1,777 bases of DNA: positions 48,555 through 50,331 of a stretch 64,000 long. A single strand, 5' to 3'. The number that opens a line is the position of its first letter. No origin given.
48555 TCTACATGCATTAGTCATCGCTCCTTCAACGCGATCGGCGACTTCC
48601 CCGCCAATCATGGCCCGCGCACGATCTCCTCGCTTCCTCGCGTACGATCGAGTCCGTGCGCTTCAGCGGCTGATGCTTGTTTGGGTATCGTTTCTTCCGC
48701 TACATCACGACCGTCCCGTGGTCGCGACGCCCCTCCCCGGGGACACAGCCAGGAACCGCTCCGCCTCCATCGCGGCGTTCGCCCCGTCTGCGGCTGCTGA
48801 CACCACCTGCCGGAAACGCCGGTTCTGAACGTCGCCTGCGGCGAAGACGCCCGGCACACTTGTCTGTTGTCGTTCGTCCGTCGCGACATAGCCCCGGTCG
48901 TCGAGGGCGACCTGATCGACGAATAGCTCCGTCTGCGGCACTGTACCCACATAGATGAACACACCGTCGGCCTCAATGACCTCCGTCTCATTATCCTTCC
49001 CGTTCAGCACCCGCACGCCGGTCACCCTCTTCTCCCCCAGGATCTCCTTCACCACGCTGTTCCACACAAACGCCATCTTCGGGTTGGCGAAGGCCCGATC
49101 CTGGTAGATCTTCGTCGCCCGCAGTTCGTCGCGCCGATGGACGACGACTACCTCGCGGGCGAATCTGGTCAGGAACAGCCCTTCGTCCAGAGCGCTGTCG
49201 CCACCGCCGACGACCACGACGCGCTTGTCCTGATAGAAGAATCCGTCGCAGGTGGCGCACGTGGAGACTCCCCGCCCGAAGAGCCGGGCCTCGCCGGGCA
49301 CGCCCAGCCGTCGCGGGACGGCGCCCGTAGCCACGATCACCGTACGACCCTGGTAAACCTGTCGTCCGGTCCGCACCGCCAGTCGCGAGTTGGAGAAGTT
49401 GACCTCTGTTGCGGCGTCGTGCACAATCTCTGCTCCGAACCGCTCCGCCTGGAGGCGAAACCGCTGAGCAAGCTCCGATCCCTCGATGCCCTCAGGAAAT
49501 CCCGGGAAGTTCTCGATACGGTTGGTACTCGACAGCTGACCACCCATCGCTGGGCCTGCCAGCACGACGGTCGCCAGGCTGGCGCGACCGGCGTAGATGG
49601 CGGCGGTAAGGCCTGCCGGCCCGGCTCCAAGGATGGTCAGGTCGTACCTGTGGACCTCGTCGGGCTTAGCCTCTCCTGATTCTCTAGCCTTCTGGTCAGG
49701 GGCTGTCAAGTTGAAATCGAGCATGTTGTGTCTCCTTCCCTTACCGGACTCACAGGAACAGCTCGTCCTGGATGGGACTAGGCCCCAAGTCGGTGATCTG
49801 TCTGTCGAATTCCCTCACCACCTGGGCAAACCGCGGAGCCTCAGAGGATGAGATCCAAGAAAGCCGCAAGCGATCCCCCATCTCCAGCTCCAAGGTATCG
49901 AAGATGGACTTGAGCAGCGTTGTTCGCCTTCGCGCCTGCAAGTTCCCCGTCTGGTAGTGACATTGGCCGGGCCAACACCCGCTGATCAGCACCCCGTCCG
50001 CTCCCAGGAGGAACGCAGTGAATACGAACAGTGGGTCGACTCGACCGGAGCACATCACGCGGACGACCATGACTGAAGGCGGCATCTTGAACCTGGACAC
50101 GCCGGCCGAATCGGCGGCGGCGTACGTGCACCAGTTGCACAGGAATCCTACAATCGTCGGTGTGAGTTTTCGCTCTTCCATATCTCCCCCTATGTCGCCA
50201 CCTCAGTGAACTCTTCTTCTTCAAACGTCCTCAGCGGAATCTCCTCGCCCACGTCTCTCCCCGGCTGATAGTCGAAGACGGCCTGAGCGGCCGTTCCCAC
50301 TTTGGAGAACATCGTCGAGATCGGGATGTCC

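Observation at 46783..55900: Hdr-like operon without HdrB: double-length HdrA, two MvhD, two FrhB/FdhB-like proteins, canonical TrxB, HdrC-like polyferredoxin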

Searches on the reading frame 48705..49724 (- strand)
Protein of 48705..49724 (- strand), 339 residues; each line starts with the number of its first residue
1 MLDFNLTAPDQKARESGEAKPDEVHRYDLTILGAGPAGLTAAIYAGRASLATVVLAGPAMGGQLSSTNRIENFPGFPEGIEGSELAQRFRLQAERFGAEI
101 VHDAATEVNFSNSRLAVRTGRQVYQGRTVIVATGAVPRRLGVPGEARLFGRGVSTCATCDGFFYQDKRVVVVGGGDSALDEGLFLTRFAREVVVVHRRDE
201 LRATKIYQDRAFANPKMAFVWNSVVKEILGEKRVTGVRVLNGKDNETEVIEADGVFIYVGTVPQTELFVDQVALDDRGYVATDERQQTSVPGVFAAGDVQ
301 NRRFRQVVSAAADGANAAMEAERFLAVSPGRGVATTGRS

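Call 4: search_protein_families(library=pfam, proteins=[window:48705-49724:-], max_evalue=0.01)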
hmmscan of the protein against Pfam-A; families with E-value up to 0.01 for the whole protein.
window:48705-49724:- (339 aa): 9 families
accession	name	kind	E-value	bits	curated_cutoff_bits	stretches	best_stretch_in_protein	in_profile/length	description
PF07992.20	Pyr_redox_2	-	5e-53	180.8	26.1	1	27-314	1-291/291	Pyridine nucleotide-disulphide oxidoreductase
PF13738.12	Pyr_redox_3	-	8.6e-23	81.5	30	1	79-297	77-305/305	Pyridine nucleotide-disulphide oxidoreductase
PF00070.33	Pyr_redox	-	4.1e-14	53.3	22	1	168-239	1-79/82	Pyridine nucleotide-disulphide oxidoreductase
PF12831.13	FAD_oxidored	-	0.00014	21.7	27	1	28-137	1-111/416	FAD dependent oxidoreductase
PF01946.23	Thi4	-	0.00024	20.9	26.2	1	24-56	15-48/235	Thi4 family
PF03486.20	HI0933_like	-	0.00032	20.7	50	0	28-55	2-29/244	HI0933-like protein Rossmann domain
PF13450.12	NAD_binding_8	-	0.0017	19.1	21.9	1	31-69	1-40/68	NAD(P)-binding Rossmann-like domain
PF13434.12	Lys_Orn_oxgnase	-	0.0035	17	21.3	0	113-180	130-202/339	L-lysine 6-monooxygenase/L-ornithine 5-monooxygenase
PF00890.30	FAD_binding_2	-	0.0051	16.5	20.4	0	28-63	1-37/414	FAD binding domain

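Call 15: search_protein_families(library=ncbifam, proteins=[window:48705-49724:-], max_evalue=0.001)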
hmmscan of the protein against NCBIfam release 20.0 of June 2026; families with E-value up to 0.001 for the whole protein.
window:48705-49724:- (339 aa): 70 families (the best 25 are shown)
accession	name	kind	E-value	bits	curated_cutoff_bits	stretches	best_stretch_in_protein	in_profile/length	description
TIGR01292.1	TRX_reduct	equivalog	2e-117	391.3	343.45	1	27-325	1-300/300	thioredoxin-disulfide reductase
TIGR03143.1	AhpF_homolog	hypoth_equivalog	1.4e-93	314.4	687.65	1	27-326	5-309/555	putative alkyl hydroperoxide reductase F subunit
NF007614.0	PRK10262.1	equivalog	6.6e-73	245.6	644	1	28-325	8-314/321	thioredoxin-disulfide reductase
TIGR03140.1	AhpF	equivalog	9.1e-73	245.5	502.9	1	13-321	199-508/515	alkyl hydroperoxide reductase subunit F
TIGR01350.1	lipoamide_DH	equivalog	1.3e-23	83.4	408.8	1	112-302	116-311/461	dihydrolipoyl dehydrogenase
TIGR04018.1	Bthiol_YpdA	hypoth_equivalog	2.8e-23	82.2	339.9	1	104-301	92-290/316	YpdA family putative bacillithiol disulfide reductase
TIGR02053.1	MerA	equivalog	6.2e-20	71.6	454.45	1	111-321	115-328/465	mercury(II) reductase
NF009409.0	PRK12770.1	subfamily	2e-15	56.7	343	1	23-326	15-351/360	putative glutamate synthase subunit beta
TIGR01316.1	gltA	equivalog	6.5e-15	54.9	471.75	1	163-324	269-448/449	NADPH-dependent glutamate synthase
TIGR03385.1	CoA_CoA_reduc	equivalog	1.5e-14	53.6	578.8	1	128-303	106-286/439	CoA-disulfide reductase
NF004776.0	PRK06116.1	equivalog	2e-14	53.4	480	1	97-302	107-307/450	glutathione-disulfide reductase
NF009410.0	PRK12771.1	subfamily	2.1e-14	53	516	1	128-326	226-446/566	NAD(P)-binding protein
NF041853.1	hythiocyan_redase_MerA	equivalog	3.6e-14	52.5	650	1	124-301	120-296/440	hypothiocyanous acid reductase MerA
NF004943.0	PRK06292.2-1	equivalog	9.8e-14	51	432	1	116-302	119-310/456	dihydrolipoyl dehydrogenase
NF004991.0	PRK06370.1-3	subfamily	1.2e-13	50.5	620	1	115-312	154-355/509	FAD-containing oxidoreductase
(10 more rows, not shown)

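Call 47: find_homologous_proteins(query=window:48705-49724:-, max_evalue=1e-40)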
Query window:48705-49724:- (339 aa): 8000 proteins with E <= 1e-40 among 8000 candidates; the best 120 are listed.
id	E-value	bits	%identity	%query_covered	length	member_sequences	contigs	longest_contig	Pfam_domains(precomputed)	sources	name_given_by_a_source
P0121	5.7e-217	737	100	100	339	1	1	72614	PF07992.21,PF00070.34,PF13738.13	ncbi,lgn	-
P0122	5.3e-192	655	88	100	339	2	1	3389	PF07992.21,PF00070.34,PF13738.13,PF12831.14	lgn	-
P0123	9.8e-189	644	89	99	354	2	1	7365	PF07992.21,PF00070.34,PF13738.13,PF12831.14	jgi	-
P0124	1.1e-185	634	87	98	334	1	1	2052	PF07992.21,PF00070.34,PF13738.13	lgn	-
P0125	5.2e-179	612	85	97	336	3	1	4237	PF00890.31,PF07992.21,PF00070.34,PF13738.13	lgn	-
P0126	1.3e-169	581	81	97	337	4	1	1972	PF07992.21,PF00070.34,PF13738.13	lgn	-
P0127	8.0e-165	565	80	96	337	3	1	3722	PF07992.21,PF00070.34,PF13738.13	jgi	-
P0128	5.2e-152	523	73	96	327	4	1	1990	PF07992.21,PF00070.34,PF13738.13,PF03486.21,PF12831.14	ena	-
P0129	1.9e-148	512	71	96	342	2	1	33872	PF00890.31,PF07992.21,PF00070.34,PF13738.13,PF03486.21,PF12831.14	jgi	jgi:thioredoxin reductase (NADPH)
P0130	3.1e-146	504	72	96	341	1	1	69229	PF01266.31,PF13450.13,PF00890.31,PF07992.21,PF00070.34,PF13738.13,PF03486.21,PF01134.29,PF12831.14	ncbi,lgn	-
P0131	3.8e-146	504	71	96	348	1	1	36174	PF01946.24,PF01266.31,PF07992.21,PF00070.34,PF13738.13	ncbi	-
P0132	4.7e-145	500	70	99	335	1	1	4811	PF01946.24,PF01266.31,PF00890.31,PF07992.21,PF00070.34,PF13738.13,PF12831.14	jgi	jgi:thioredoxin reductase (NADPH)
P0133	1.3e-144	499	70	96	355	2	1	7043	PF01946.24,PF01266.31,PF00890.31,PF07992.21,PF00070.34,PF13738.13,PF12831.14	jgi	-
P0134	1.5e-144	499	70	96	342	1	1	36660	PF01266.31,PF13450.13,PF07992.21,PF00070.34,PF13738.13,PF03486.21,PF01134.29,PF12831.14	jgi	-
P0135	8.0e-144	496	70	96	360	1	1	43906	PF00890.31,PF07992.21,PF00070.34,PF13738.13,PF12831.14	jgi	jgi:thioredoxin reductase (NADPH)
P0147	6.4e-141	487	70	96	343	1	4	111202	PF07992.21,PF00070.34,PF13738.13,PF12831.14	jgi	-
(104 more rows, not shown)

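Call 48: find_encoding_contigs(protein=P0121, flank=3000, max_places=2)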
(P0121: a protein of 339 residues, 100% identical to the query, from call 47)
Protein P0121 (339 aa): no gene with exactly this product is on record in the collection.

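Call 49: find_encoding_contigs(protein=P0130, flank=6000, max_places=1)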
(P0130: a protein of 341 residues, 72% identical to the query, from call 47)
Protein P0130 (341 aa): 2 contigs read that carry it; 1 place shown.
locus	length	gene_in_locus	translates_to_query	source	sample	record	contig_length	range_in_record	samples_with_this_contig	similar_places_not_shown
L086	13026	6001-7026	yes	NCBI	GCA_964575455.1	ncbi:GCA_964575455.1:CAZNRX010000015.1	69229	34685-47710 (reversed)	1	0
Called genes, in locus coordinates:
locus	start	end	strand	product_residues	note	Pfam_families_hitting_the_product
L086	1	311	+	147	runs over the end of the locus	PF08821:CGGC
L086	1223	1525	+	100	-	PF17253:DUF5320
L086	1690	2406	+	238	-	PF02579:Nitro_FeMo-Co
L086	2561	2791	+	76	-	PF02852:Pyr_redox_dim (weak)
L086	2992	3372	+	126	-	-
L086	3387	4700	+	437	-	PF07690:MFS_1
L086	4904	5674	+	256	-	PF00142:Fer4_NifH (weak), PF01656:CbiA, PF10609:ParA, PF13614:AAA_31 (weak)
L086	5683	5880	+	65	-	PF10133:CooT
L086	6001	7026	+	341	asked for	PF00890:FAD_binding_2 (weak), PF01134:GIDA (faint), PF01266:DAO (faint), PF03486:HI0933_like (faint), PF07992:Pyr_redox_2, PF12831:FAD_oxidored (weak), PF13738:Pyr_redox_3, PF00070:Pyr_redox, +1 more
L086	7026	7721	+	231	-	PF07796:DUF1638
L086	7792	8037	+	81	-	PF07615:Ykof, PF01910:Thiamine_BP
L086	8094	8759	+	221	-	PF13489:Methyltransf_23, PF07021:MetW, PF08241:Methyltransf_11, PF08242:Methyltransf_12, PF13649:Methyltransf_25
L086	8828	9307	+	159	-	PF12797:Fer4_2, PF00037:Fer4, PF12837:Fer4_6, PF13237:Fer4_10, PF14697:Fer4_21, PF12838:Fer4_7, PF13187:Fer4_9, PF00037:Fer4, +10 more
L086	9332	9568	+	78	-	PF09723:Zn_ribbon_8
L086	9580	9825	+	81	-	-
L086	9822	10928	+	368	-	PF01513:NAD_kinase, PF00781:DAGK_cat (weak), PF20143:NAD_kinase_C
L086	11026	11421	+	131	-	-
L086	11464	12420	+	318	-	PF04055:Radical_SAM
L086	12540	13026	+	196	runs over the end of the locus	PF01327:Pep_deformylase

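Call 50: find_encoding_contigs(protein=P0147, flank=6000, max_places=1)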
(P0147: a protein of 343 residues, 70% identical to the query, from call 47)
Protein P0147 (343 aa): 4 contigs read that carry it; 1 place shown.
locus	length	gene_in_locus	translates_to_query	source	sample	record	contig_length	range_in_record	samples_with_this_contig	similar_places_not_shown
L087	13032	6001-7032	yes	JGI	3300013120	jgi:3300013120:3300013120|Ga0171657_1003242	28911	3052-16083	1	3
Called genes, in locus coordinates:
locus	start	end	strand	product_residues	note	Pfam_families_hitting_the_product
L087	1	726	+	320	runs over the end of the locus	PF01058:Oxidored_q6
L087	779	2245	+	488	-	PF27537:HoxH, PF00374:NiFeSe_Hases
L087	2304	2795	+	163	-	PF01750:HycI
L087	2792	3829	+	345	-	PF21948:LplA-B_cat, PF10437:Lip_prot_lig_C (weak)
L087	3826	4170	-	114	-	-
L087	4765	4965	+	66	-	PF09723:Zn_ribbon_8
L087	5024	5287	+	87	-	PF02583:Trns_repr_metal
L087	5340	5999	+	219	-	PF00085:Thioredoxin (faint), PF13728:TraF (faint), PF23357:DUF7088 (faint), PF13098:Thioredoxin_2 (faint), PF00462:Glutaredoxin (faint), PF13192:Thioredoxin_3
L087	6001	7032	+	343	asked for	PF07992:Pyr_redox_2, PF12831:FAD_oxidored (weak), PF13738:Pyr_redox_3, PF00070:Pyr_redox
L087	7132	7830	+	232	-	PF13428:TPR_14 (faint), PF10571:UPF0547 (weak)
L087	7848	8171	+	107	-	PF18910:DUF5665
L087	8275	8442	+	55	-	-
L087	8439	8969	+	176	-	-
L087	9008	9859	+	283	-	PF01261:AP_endonuc_2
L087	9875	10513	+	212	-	PF01209:Ubie_methyltran, PF13489:Methyltransf_23, PF13847:Methyltransf_31, PF08241:Methyltransf_11, PF08242:Methyltransf_12, PF13649:Methyltransf_25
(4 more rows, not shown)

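Call 71: find_encoding_contigs(protein=P0123, flank=8000, max_places=2)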
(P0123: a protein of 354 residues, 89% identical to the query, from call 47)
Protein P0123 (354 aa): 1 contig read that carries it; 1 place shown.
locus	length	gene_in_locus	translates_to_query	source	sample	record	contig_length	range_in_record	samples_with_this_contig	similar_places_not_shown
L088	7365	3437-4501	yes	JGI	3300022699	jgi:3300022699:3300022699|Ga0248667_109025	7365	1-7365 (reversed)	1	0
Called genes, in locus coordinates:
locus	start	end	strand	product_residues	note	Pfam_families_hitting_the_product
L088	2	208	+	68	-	?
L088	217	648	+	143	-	PF02662:FlpD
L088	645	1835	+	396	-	PF04432:FrhB_FdhB_C (faint), PF13534:Fer4_17 (faint), PF12797:Fer4_2 (faint), PF13183:Fer4_8 (weak)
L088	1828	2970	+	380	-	PF04432:FrhB_FdhB_C (faint), PF12797:Fer4_2 (faint), PF13534:Fer4_17 (faint), PF13183:Fer4_8 (weak)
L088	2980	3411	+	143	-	PF02662:FlpD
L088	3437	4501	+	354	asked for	PF07992:Pyr_redox_2, PF12831:FAD_oxidored (weak), PF13738:Pyr_redox_3, PF00070:Pyr_redox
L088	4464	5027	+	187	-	PF13183:Fer4_8, PF13534:Fer4_17 (weak), PF12838:Fer4_7, PF00037:Fer4, PF13237:Fer4_10, PF14697:Fer4_21, PF13187:Fer4_9, PF00037:Fer4 (weak), +7 more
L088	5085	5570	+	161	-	PF12797:Fer4_2 (weak), PF12837:Fer4_6 (weak), PF13237:Fer4_10, PF00037:Fer4, PF14697:Fer4_21, PF12838:Fer4_7, PF13187:Fer4_9, PF00037:Fer4, +7 more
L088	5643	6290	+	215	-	PF00571:CBS, PF22190:TTHA0829-like_ACT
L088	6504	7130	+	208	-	PF00155:Aminotran_1_2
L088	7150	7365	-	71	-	?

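Call 72: find_encoding_contigs(protein=P0129, flank=6000, max_places=1)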
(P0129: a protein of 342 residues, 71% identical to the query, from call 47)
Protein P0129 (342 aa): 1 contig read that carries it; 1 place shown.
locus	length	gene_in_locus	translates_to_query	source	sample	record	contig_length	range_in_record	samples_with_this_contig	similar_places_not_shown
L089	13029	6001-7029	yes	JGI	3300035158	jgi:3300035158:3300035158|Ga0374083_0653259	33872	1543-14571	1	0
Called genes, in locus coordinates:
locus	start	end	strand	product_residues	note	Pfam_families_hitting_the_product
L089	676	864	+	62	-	PF17253:DUF5320 (weak)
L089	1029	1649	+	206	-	PF02579:Nitro_FeMo-Co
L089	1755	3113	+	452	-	PF00890:FAD_binding_2 (faint), PF03486:HI0933_like (faint), PF07992:Pyr_redox_2, PF13450:NAD_binding_8 (faint), PF13738:Pyr_redox_3, PF00070:Pyr_redox, PF02852:Pyr_redox_dim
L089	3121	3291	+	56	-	-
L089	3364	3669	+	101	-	-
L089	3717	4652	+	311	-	-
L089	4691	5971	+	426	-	PF07690:MFS_1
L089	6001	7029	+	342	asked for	PF00890:FAD_binding_2 (weak), PF03486:HI0933_like (faint), PF07992:Pyr_redox_2, PF12831:FAD_oxidored (weak), PF13738:Pyr_redox_3, PF00070:Pyr_redox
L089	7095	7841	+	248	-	PF07796:DUF1638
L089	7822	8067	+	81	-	PF07615:Ykof, PF01910:Thiamine_BP (weak)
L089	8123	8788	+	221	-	PF13489:Methyltransf_23, PF01209:Ubie_methyltran (weak), PF07021:MetW, PF13847:Methyltransf_31, PF08241:Methyltransf_11, PF08242:Methyltransf_12, PF13649:Methyltransf_25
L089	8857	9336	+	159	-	PF12797:Fer4_2, PF00037:Fer4, PF12837:Fer4_6, PF12838:Fer4_7, PF13237:Fer4_10, PF14697:Fer4_21, PF13187:Fer4_9, PF00037:Fer4, +9 more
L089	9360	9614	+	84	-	PF09723:Zn_ribbon_8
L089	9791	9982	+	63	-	-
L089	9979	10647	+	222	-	-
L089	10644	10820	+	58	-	-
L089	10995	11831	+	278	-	PF04055:Radical_SAM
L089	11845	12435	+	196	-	PF01327:Pep_deformylase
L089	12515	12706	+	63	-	PF02535:Zip (weak)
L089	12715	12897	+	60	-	-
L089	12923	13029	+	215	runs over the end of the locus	PF00571:CBS, PF22190:TTHA0829-like_ACT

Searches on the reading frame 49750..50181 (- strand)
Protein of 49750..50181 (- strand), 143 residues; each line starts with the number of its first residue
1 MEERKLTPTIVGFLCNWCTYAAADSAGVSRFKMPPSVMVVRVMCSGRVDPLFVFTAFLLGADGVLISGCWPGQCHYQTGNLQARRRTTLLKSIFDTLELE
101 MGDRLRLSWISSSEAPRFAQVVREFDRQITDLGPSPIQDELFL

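Call 4: search_protein_families(library=pfam, proteins=[window:49750-50181:-], max_evalue=0.01)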
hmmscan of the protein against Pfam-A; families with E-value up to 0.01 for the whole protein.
window:49750-50181:- (143 aa): 1 family
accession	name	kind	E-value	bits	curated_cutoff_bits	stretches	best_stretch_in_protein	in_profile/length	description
PF02662.21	FlpD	-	1.3e-46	158.1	22.3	1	10-133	1-123/123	Methyl-viologen-reducing hydrogenase, delta subunit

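Call 15: search_protein_families(library=ncbifam, proteins=[window:49750-50181:-], max_evalue=0.001)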
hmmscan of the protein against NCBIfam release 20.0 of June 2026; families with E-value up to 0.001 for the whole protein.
window:49750-50181:- (143 aa): 3 families
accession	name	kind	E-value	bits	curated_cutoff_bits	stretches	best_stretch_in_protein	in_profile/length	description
NF040770.1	hetero_SS_HdrA2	exception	6.6e-45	153.5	1100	1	2-135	642-774/777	CoB-CoM heterodisulfide reductase HdrA2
NF045873.1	F420_non_VhuD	exception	3.8e-34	117.6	215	1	8-138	2-131/132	F420-non-reducing hydrogenase iron-sulfur subunit VhuD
NF041891.1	hdrA_Methbact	equivalog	2.6e-10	39.2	1300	1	9-130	645-759/762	ferredoxin:CoB-CoM heterodisulfide reductase subunit HdrA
